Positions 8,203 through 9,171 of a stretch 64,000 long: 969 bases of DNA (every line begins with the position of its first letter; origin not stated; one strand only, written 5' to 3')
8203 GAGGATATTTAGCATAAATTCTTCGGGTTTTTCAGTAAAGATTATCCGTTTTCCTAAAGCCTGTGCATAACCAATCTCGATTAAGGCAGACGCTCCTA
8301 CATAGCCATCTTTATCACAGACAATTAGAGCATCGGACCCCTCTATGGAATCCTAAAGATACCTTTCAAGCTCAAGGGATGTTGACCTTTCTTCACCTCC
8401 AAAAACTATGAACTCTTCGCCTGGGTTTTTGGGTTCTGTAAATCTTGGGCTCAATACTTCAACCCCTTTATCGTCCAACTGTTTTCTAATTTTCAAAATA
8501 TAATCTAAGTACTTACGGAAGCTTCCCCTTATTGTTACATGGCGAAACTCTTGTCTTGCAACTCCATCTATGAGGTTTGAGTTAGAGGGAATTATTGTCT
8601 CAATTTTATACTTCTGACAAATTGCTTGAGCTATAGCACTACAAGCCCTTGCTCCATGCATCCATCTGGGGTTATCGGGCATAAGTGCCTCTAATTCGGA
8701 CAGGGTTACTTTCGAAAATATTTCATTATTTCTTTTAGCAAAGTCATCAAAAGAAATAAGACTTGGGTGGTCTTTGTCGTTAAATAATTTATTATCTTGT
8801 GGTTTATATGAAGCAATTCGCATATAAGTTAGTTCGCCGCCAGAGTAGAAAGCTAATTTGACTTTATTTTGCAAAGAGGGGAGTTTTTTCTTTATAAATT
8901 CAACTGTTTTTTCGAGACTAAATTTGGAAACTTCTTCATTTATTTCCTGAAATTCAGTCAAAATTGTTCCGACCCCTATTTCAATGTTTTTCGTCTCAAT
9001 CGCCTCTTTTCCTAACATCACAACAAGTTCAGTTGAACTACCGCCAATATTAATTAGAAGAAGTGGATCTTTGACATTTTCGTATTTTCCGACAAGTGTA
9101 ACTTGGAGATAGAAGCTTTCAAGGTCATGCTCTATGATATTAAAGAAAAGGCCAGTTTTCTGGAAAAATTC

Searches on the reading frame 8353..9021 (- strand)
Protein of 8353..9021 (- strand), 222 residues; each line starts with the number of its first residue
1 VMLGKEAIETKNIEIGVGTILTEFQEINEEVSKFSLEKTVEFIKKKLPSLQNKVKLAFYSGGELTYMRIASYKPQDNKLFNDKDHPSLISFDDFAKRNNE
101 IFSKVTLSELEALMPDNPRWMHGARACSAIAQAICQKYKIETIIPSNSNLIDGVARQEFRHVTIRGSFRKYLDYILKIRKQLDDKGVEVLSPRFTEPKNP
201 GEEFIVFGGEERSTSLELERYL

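Call 5: search_protein_families(library=pfam, proteins=[window:8353-9021:-], max_evalue=0.01)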
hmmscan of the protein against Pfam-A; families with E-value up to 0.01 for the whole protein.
window:8353-9021:- (222 aa): 0 families

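Call 6: search_protein_families(library=ncbifam, proteins=[window:8353-9021:-], max_evalue=0.01)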
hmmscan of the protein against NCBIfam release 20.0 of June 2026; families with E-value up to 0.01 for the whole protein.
window:8353-9021:- (222 aa): 1 family
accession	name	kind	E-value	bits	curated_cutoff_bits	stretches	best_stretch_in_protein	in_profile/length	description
NF050123.1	SURF1_Mycobac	exception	0.0067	15.8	190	1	155-192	66-103/238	SURF1 family cytochrome oxidase biogenesis protein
